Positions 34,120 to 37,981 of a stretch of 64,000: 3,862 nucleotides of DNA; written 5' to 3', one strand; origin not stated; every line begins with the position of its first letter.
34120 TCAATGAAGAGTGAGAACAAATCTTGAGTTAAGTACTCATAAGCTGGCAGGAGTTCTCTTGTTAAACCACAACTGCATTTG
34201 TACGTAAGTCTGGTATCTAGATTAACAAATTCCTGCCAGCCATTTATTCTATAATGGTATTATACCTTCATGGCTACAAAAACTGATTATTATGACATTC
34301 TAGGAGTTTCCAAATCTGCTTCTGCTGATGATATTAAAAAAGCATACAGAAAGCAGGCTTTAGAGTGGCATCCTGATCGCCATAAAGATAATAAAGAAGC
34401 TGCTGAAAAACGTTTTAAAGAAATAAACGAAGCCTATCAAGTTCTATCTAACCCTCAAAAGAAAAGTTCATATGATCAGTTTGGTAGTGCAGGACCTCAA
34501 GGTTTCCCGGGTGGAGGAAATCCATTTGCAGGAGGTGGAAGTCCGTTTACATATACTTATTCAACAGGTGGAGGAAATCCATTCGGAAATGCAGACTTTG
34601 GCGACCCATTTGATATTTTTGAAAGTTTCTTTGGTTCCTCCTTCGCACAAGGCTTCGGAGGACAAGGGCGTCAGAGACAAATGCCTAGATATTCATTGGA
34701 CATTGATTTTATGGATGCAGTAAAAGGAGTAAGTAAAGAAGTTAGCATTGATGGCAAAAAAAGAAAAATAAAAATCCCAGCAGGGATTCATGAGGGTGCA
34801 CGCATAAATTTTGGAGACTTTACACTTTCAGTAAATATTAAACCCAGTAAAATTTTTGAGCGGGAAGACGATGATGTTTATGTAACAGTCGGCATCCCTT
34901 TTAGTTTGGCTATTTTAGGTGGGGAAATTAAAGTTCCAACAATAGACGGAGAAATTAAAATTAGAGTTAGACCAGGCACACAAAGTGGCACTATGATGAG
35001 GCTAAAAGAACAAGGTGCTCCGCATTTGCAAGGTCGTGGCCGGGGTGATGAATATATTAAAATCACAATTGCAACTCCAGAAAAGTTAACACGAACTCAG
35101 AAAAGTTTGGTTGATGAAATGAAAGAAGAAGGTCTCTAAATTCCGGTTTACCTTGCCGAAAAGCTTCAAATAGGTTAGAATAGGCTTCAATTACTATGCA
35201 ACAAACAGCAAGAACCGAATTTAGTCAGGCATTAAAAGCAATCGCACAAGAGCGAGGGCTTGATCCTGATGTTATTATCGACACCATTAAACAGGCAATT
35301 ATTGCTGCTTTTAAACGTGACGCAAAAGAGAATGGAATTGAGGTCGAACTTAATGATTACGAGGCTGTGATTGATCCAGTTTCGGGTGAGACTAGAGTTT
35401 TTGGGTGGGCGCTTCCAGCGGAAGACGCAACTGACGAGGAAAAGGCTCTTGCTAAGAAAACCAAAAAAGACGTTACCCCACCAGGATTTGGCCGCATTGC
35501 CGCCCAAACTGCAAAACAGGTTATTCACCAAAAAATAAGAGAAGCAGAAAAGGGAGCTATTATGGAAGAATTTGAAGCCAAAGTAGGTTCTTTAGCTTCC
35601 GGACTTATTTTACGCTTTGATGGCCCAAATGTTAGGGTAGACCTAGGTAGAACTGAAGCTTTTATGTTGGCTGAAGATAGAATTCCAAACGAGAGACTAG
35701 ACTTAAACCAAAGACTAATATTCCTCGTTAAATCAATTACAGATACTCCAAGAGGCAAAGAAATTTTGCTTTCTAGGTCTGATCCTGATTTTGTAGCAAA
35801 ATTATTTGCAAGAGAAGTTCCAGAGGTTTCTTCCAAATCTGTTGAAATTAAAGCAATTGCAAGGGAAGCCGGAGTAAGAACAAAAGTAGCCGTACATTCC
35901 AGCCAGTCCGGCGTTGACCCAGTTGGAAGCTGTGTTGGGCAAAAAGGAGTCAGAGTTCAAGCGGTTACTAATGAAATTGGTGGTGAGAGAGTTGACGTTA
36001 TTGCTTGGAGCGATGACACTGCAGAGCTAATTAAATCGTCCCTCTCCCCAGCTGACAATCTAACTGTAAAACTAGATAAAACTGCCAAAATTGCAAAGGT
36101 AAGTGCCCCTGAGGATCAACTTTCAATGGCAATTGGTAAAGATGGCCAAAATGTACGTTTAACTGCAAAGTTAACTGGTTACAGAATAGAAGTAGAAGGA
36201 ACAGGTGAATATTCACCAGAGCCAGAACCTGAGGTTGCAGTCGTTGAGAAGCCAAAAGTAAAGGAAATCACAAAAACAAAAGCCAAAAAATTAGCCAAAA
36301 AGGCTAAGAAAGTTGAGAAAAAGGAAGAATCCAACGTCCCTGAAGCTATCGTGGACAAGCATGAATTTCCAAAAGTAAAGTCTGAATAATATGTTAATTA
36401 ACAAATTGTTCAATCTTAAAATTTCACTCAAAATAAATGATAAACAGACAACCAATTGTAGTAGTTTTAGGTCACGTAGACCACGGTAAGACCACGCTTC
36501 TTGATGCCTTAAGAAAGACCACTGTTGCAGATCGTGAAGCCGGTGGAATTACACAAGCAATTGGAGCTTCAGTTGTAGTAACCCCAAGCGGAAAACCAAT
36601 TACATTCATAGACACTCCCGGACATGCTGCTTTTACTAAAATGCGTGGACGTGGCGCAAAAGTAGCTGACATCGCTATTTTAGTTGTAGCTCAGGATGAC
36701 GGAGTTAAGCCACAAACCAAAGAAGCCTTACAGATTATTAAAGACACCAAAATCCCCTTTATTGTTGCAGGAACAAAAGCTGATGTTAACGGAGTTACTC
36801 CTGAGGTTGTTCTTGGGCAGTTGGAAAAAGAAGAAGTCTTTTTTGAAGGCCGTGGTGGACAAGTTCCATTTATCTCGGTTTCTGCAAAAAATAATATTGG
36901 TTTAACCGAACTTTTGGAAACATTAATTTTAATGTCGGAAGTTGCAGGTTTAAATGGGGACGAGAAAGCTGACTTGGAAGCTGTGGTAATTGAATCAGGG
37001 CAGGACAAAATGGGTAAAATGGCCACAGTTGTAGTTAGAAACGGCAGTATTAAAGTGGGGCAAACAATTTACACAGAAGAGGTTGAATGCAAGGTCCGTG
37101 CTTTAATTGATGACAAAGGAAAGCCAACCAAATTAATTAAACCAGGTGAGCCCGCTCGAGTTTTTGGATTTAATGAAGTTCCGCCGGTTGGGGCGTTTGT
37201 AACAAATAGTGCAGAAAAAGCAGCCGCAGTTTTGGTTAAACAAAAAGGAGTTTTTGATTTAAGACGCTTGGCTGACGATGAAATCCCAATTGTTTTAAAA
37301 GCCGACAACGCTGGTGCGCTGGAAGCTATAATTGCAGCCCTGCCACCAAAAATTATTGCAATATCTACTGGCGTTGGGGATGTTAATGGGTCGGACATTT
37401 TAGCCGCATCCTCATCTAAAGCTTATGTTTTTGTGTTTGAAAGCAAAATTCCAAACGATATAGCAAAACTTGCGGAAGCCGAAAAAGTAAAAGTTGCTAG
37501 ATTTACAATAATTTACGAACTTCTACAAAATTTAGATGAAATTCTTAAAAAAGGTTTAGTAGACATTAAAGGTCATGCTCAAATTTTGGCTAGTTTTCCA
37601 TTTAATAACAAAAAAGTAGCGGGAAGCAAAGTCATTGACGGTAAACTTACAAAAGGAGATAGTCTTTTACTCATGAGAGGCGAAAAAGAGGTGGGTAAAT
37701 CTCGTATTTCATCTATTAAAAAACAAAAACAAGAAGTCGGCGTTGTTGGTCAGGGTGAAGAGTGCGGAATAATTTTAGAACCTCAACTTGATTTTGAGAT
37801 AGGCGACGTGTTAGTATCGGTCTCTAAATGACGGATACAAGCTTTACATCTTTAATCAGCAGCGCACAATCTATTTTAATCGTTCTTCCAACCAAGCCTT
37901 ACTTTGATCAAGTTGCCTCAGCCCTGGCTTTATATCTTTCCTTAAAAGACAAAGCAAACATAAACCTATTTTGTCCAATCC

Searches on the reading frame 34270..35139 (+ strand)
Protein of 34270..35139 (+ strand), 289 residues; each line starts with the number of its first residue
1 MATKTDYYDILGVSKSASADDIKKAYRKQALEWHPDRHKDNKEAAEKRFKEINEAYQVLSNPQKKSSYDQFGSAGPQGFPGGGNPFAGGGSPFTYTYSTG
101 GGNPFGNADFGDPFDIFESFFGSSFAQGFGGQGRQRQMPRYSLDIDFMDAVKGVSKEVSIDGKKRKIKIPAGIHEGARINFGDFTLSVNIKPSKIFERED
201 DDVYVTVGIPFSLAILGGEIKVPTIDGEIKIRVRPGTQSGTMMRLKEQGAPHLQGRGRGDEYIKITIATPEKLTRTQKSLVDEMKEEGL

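Call 10: search_protein_families(library=pfam, proteins=[window:34270-35139:+], max_evalue=0.001)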
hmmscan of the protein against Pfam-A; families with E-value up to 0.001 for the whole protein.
window:34270-35139:+ (289 aa): 2 families
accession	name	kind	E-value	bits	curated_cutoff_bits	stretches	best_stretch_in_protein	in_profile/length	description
PF01556.23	DnaJ_C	-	4.6e-33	114.8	26.6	1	140-270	2-152/152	DnaJ C terminal domain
PF00226.36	DnaJ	-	2.3e-27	95.3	27.8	1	6-69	1-63/63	DnaJ domain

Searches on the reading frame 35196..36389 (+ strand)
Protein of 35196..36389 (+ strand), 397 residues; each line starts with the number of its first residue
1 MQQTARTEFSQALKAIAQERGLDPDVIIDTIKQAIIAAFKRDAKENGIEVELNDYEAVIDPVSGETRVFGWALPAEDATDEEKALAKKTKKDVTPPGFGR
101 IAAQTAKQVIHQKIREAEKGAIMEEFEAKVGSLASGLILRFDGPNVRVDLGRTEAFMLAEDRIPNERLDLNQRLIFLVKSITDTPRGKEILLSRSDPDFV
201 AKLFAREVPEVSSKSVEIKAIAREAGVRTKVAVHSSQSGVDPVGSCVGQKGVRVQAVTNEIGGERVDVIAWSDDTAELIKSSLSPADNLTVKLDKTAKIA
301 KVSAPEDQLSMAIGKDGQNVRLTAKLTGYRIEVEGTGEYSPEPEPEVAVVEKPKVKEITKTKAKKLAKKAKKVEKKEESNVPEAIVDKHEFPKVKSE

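Call 10: search_protein_families(library=pfam, proteins=[window:35196-36389:+], max_evalue=0.001)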
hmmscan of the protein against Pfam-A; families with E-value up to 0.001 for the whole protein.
window:35196-36389:+ (397 aa): 3 families
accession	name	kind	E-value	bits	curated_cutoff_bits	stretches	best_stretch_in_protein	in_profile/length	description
PF13184.12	KH_5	-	3.9e-25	88.2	27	1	225-292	1-68/69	NusA-like KH domain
PF08529.16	NusA_N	-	8.2e-18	65.2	23.8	1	8-119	1-118/119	NusA N-terminal domain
PF23095.1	KH_NusA_C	-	4.2e-06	27.2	34.2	1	302-333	3-34/59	Transcription termination/antitermination protein NusA, KH domain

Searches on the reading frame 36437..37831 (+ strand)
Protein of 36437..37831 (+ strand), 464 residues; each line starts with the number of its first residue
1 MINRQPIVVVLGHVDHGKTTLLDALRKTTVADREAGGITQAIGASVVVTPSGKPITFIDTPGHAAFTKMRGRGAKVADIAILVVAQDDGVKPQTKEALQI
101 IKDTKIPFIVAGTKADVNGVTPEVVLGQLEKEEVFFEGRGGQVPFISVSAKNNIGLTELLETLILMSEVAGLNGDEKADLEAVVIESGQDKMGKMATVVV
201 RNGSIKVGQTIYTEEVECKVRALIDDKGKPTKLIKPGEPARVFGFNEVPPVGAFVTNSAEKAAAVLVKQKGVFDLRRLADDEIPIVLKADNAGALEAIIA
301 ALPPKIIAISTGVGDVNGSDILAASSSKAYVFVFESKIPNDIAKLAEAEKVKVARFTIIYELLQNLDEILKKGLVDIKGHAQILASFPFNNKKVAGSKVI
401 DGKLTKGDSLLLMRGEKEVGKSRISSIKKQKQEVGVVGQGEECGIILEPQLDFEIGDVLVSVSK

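Call 10: search_protein_families(library=pfam, proteins=[window:36437-37831:+], max_evalue=0.001)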
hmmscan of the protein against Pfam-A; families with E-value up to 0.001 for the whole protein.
window:36437-37831:+ (464 aa): 8 families
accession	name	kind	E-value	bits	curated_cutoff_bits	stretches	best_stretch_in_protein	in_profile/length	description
PF00009.33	GTP_EFTU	-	5.3e-34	117.9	26.5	1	6-165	4-184/188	Elongation factor Tu GTP binding domain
PF11987.13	IF-2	-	2.3e-17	63.4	27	1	281-365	25-115/117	Translation-initiation factor 2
PF22042.2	EF-G_D2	-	1.9e-15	57.1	27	1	180-255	2-81/84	Elongation factor G domain 2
PF01926.29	MMR_HSR1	-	3.5e-10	40.4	21.9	1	8-113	2-112/113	50S ribosome-binding GTPase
PF03144.31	GTP_EFTU_D2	-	4.3e-09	37.1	30.3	1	394-459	3-72/73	Elongation factor Tu domain 2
PF00071.28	Ras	-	1e-06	28.9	21.6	1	8-164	2-157/162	Ras family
PF09439.16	SRPRB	-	3.3e-05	23.8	25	1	4-132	2-137/178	Signal recognition particle receptor beta subunit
PF08477.19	Roc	-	0.00078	20.1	27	0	8-116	2-119/119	Ras of Complex, Roc, domain of DAPkinase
